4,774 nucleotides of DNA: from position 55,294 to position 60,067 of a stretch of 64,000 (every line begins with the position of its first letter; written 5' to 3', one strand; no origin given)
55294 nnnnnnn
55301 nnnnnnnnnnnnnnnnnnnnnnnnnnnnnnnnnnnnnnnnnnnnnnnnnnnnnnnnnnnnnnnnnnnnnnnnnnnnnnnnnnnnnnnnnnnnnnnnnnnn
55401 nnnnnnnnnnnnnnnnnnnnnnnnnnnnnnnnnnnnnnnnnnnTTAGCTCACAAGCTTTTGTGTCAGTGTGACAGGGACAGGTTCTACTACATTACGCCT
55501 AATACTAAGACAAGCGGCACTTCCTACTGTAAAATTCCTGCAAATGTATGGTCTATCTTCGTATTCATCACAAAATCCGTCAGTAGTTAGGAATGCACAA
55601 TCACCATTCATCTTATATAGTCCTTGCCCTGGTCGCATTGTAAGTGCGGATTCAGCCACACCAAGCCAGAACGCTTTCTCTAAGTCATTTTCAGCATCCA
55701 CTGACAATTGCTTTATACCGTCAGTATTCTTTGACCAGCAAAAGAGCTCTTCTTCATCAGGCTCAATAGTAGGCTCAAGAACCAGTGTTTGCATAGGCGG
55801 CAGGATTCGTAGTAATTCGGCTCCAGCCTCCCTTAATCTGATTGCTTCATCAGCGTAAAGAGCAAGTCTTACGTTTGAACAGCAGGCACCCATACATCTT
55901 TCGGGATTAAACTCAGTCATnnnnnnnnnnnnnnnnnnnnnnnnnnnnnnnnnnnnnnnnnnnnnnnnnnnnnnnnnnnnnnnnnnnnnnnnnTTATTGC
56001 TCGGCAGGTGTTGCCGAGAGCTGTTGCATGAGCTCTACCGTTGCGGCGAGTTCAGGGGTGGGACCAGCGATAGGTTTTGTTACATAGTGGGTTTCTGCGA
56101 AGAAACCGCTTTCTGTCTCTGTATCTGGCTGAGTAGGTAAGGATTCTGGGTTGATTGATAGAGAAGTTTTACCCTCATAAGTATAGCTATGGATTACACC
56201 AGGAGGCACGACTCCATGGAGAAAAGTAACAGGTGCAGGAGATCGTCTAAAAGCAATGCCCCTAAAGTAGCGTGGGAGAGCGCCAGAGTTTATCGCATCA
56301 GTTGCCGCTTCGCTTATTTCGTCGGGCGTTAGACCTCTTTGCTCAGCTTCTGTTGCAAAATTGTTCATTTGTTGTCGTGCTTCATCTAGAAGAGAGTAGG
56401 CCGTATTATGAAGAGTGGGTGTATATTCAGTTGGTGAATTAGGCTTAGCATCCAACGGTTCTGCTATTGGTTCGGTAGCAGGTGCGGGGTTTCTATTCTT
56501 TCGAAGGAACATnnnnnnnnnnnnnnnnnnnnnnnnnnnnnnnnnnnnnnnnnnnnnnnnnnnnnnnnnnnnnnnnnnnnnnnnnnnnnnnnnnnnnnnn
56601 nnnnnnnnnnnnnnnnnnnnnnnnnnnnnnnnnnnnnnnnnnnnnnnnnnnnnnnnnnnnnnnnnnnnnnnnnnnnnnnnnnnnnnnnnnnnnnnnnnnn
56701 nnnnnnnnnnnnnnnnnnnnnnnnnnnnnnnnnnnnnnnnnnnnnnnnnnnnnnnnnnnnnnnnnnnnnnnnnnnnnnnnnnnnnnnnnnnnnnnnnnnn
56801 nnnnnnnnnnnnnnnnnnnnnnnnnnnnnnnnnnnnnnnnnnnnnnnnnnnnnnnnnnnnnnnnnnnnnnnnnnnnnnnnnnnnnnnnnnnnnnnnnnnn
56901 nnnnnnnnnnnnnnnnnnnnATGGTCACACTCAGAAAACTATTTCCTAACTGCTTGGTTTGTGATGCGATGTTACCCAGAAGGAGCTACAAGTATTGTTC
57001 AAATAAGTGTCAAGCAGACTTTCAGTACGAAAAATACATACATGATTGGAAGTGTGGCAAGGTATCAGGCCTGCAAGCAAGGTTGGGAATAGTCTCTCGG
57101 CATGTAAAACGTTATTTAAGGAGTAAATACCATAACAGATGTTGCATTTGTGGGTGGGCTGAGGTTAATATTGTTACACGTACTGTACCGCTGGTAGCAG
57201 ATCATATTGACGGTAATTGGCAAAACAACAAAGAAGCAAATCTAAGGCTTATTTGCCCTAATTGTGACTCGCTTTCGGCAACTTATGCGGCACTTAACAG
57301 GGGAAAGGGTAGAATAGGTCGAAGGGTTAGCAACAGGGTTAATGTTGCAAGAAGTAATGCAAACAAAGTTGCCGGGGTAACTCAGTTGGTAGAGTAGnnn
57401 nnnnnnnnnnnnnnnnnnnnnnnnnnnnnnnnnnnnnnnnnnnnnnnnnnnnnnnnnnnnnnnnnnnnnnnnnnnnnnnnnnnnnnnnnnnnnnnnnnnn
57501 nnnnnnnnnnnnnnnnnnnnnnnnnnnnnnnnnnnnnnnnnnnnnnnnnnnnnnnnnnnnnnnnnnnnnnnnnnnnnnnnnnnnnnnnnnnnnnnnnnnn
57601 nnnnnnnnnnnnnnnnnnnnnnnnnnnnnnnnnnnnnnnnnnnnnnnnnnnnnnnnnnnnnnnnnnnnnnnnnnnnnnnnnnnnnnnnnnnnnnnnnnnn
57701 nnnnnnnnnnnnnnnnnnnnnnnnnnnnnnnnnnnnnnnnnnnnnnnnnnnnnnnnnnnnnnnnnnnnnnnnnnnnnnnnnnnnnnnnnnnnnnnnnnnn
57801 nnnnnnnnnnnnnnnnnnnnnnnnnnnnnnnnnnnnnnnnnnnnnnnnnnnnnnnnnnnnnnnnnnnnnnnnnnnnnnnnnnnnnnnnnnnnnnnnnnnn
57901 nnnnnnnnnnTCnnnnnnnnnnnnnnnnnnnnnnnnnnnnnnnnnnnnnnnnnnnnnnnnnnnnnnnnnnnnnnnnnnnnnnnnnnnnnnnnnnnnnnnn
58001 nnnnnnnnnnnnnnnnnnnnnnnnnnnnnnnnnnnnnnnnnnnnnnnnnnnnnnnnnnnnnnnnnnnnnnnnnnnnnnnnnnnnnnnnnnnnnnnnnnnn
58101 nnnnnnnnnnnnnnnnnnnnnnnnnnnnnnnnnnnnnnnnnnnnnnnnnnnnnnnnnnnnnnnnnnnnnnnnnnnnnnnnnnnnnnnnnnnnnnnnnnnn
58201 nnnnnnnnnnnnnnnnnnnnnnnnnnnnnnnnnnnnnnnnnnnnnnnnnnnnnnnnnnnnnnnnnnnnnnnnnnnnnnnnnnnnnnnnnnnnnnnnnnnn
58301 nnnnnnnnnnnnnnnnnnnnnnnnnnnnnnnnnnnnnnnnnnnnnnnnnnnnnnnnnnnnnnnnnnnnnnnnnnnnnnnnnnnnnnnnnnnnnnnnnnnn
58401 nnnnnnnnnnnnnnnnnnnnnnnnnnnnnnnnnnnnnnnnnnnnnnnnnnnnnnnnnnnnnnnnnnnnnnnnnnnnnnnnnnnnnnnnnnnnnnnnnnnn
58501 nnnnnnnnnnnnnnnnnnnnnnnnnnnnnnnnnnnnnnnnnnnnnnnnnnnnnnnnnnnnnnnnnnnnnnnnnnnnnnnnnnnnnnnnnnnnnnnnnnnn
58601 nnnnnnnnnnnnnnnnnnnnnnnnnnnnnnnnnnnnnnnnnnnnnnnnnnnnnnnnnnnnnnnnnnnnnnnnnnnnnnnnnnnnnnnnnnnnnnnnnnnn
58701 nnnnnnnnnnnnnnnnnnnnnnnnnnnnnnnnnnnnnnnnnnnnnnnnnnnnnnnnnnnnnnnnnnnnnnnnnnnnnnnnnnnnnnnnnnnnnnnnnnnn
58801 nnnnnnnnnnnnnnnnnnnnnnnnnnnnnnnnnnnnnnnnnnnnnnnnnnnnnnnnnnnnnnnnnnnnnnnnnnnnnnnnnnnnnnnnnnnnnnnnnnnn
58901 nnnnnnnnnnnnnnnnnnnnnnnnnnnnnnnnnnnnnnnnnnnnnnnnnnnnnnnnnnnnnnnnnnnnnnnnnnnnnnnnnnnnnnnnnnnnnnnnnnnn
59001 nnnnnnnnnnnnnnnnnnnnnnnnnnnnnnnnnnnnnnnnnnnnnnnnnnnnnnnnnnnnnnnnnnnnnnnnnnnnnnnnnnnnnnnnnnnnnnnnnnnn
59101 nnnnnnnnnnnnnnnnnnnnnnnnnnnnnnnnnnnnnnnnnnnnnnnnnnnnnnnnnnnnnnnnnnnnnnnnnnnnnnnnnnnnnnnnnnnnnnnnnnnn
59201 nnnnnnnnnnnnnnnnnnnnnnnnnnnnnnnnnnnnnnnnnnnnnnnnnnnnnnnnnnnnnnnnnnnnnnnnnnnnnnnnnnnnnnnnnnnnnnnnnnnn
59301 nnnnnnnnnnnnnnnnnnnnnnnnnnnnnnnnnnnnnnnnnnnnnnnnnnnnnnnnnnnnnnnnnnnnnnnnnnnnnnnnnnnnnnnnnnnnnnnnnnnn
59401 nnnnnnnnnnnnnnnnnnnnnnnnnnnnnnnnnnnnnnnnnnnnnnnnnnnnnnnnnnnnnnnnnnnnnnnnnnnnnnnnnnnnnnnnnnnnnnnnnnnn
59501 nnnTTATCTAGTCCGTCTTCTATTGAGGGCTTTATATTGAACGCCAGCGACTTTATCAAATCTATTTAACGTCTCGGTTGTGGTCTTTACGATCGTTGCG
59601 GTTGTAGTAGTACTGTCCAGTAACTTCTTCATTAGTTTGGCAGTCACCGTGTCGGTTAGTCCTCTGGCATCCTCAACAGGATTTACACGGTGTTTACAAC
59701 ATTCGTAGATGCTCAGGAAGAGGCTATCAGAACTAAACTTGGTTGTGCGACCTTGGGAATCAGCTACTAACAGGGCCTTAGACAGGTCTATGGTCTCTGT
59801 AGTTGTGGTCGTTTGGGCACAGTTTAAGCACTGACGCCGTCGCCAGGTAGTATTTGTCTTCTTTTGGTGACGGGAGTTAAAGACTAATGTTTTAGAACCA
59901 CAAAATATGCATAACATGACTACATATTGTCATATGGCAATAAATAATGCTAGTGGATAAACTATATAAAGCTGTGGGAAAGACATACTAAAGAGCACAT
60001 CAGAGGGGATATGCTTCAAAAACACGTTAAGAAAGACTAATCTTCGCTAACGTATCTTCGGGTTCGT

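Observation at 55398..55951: Perfect 10-4-10 palindrome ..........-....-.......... immediately (under 10 nt) upstream of the start codons, with no Shine-Dalgarno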

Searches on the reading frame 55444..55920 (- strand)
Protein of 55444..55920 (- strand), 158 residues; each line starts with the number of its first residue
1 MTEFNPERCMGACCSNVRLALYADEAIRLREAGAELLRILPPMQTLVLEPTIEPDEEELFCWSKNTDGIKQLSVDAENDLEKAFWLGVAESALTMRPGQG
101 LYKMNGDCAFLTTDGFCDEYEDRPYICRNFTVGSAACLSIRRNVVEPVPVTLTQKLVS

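Call 6: search_protein_families(library=pfam, proteins=[window:55444-55920:-], max_evalue=0.01)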
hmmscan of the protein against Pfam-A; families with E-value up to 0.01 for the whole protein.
window:55444-55920:- (158 aa): 1 family
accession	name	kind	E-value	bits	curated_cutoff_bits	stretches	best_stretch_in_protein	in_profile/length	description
PF03692.20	CxxCxxCC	-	6.1e-07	30.5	23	1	96-131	41-70/85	Putative zinc- or iron-chelating domain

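Call 10: find_encoding_contigs(protein=window:55444-55920:-, flank=10000, max_places=10)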
Protein window:55444-55920:- (158 aa): no gene with exactly this product is on record in the collection.

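Call 35: find_homologous_proteins(query=window:55444-55920:-, max_evalue=0.00001)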
Query window:55444-55920:- (158 aa): 3 proteins with E <= 0.00001 among 120 candidates.
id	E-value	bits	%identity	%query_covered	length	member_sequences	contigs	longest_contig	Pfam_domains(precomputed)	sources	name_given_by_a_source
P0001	7.1e-103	359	100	100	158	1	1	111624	PF03692.21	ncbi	-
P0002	3.8e-82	292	82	100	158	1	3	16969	PF03692.21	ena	-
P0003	3.0e-25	107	42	92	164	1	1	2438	PF03692.21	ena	-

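Call 36: find_encoding_contigs(protein=P0002, flank=8000, max_places=5)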
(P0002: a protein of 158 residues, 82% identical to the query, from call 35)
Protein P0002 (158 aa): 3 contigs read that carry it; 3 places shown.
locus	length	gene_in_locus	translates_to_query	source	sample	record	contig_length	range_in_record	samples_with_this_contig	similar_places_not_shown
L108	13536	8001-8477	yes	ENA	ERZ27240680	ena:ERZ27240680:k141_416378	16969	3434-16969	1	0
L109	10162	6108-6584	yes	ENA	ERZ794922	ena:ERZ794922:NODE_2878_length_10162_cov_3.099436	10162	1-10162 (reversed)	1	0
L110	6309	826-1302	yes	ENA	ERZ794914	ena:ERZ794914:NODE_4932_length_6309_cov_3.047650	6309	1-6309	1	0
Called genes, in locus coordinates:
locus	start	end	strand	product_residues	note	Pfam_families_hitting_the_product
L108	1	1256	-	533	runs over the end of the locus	PF00239:Resolvase, PF07508:Recombinase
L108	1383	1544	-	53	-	-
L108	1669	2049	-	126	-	-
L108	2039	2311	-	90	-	-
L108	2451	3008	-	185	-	-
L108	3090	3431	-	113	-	-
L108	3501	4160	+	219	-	-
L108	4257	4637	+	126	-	-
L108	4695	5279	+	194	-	PF07501:G5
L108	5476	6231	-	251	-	-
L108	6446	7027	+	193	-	-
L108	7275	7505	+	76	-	-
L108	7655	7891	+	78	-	-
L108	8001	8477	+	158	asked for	PF03692:CxxCxxCC (weak)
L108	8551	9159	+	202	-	PF13238:AAA_18 (weak)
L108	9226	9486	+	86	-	-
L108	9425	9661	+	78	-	-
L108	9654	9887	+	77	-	-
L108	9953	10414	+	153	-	-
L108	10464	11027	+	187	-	PF13238:AAA_18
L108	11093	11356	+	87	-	-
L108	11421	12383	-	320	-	-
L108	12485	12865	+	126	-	-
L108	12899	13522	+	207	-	-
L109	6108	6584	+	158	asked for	PF03692:CxxCxxCC (weak)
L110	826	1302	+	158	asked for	PF03692:CxxCxxCC (weak)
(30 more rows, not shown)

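Call 37: find_encoding_contigs(protein=P0003, flank=8000, max_places=5)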
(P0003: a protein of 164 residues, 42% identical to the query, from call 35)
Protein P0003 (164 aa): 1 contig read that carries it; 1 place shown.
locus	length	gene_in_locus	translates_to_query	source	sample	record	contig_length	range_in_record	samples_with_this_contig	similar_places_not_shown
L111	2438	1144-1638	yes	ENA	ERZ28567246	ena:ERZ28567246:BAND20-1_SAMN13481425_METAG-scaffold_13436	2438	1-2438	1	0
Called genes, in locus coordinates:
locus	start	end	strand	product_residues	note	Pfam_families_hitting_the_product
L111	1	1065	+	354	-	?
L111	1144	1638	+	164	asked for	PF03692:CxxCxxCC (weak)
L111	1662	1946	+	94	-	-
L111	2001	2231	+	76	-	-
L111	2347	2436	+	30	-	?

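Call 42: search_protein_families(library=ncbifam, proteins=[window:55444-55920:-], max_evalue=0.001)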
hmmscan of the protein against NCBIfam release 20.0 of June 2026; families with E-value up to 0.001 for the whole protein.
window:55444-55920:- (158 aa): 0 families

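Call 79: search_protein_families(library=padloc, proteins=[window:55444-55920:-, L108:8551-9159:+, L108:6446-7027:+, L108:9953-10414:+, L108:10464-11027:+], max_evalue=0.001)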
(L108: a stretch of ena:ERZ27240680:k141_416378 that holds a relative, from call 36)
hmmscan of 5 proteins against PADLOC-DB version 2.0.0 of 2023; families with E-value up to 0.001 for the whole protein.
window:55444-55920:- (158 aa): 0 families

L108:8551-9159:+ (202 aa): 0 families

L108:6446-7027:+ (193 aa): 1 family
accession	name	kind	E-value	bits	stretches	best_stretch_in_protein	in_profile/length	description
PDLC04135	mad3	-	0.00042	18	1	8-32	26-50/374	mads_3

L108:9953-10414:+ (153 aa): 0 families

L108:10464-11027:+ (187 aa): 0 families

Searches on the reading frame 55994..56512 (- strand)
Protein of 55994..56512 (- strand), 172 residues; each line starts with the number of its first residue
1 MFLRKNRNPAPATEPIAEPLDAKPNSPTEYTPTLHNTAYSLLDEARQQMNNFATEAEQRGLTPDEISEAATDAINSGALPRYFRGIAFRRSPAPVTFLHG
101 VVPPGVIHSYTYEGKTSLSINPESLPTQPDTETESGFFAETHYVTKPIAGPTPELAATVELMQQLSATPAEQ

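Call 6: search_protein_families(library=pfam, proteins=[window:55994-56512:-], max_evalue=0.01)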
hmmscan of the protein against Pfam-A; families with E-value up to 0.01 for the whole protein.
window:55994-56512:- (172 aa): 0 families

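Call 11: find_encoding_contigs(protein=window:55994-56512:-, flank=10000, max_places=10)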
Protein window:55994-56512:- (172 aa): no gene with exactly this product is on record in the collection.

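Call 42: search_protein_families(library=ncbifam, proteins=[window:55994-56512:-], max_evalue=0.001)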
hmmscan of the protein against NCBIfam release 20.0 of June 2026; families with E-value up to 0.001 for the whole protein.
window:55994-56512:- (172 aa): 0 families

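Call 60: find_homologous_proteins(query=window:55994-56512:-, max_evalue=0.00001)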
Query window:55994-56512:- (172 aa): 1 proteins with E <= 0.00001 among 124 candidates.
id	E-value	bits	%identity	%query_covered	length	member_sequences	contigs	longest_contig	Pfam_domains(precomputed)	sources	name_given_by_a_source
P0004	5.4e-107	373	100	100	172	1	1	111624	-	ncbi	-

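Call 79: search_protein_families(library=padloc, proteins=[window:55994-56512:-], max_evalue=0.001)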
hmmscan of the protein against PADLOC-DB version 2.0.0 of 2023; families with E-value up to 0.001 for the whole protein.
window:55994-56512:- (172 aa): 0 families

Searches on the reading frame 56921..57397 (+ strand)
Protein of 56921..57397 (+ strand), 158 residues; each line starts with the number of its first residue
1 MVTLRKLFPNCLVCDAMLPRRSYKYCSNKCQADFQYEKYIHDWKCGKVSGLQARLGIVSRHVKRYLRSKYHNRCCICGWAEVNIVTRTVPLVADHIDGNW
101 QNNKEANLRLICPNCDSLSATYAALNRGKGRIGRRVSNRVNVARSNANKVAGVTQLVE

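Call 6: search_protein_families(library=pfam, proteins=[window:56921-57397:+], max_evalue=0.01)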
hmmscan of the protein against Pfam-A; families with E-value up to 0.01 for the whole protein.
window:56921-57397:+ (158 aa): 1 family
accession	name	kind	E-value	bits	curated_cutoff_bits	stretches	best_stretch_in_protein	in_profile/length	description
PF13392.12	HNH_3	-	0.0077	16.3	24.8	0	92-111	20-39/46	HNH endonuclease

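Call 42: search_protein_families(library=ncbifam, proteins=[window:56921-57397:+], max_evalue=0.001)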
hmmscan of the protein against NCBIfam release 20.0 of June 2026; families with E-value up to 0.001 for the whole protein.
window:56921-57397:+ (158 aa): 0 families

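Call 79: search_protein_families(library=padloc, proteins=[window:56921-57397:+], max_evalue=0.001)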
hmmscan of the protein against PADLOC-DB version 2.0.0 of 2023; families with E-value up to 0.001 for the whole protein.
window:56921-57397:+ (158 aa): 3 families
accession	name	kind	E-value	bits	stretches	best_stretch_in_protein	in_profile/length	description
PDLC03673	HEase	-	5.1e-10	37.3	1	72-143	88-155/227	homing endonuclease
PDLC00642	ZorE2|ZorE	-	1e-06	26.4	1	66-122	208-261/283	HNH endonuclease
PDLC00644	ZorE2|ZorE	-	0.00018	19.3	1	63-117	183-236/267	HNH endonuclease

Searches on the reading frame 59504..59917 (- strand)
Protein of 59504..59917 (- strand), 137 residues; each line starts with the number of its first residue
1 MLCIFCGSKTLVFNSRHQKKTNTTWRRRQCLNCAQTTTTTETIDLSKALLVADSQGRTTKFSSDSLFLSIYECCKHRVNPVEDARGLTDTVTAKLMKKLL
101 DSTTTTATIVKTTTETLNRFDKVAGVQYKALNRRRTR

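Call 12: search_protein_families(library=pfam, proteins=[window:59504-59917:-], max_evalue=0.001)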
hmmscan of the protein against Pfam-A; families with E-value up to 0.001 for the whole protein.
window:59504-59917:- (137 aa): 1 family
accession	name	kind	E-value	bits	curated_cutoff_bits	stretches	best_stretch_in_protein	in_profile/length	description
PF22811.2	Zn_ribbon_NrdR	-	9.9e-10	38.6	27.2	1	1-41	1-42/42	Transcriptional repressor NrdR-like, N-terminal domain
